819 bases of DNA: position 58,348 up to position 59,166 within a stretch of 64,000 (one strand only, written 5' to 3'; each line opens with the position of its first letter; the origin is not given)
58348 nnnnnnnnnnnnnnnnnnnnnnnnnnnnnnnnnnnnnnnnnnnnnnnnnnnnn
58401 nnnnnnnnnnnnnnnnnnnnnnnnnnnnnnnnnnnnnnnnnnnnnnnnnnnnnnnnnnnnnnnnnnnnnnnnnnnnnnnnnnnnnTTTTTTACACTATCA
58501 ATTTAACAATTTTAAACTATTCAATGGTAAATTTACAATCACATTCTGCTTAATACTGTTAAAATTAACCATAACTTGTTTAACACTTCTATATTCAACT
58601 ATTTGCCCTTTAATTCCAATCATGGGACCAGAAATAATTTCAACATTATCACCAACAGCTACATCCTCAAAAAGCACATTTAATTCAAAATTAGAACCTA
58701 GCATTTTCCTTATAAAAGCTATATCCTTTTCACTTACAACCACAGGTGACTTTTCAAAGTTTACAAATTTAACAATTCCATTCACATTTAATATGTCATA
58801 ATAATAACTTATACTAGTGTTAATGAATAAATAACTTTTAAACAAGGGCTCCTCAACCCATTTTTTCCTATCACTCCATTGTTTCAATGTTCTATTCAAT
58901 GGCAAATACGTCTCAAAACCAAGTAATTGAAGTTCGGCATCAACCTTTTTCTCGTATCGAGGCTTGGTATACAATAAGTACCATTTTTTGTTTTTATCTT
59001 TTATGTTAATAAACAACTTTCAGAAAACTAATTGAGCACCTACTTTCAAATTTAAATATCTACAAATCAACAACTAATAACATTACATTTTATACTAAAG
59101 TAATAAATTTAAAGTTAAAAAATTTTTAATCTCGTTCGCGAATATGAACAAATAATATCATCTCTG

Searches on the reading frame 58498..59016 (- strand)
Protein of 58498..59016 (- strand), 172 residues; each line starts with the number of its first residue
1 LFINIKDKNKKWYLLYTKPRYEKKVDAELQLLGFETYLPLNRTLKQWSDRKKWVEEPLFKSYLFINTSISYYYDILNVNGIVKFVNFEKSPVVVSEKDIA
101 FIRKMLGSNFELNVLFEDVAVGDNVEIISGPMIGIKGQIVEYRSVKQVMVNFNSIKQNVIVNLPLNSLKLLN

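Call 75: search_protein_families(library=pfam, proteins=[window:58498-59016:-], max_evalue=0.0001)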
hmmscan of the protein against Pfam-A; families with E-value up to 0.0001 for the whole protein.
window:58498-59016:- (172 aa): 1 family
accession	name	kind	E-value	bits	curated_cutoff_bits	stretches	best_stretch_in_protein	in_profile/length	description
PF02357.24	NusG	-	5.7e-20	72.1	22.2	1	10-102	1-92/93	Transcription termination factor nusG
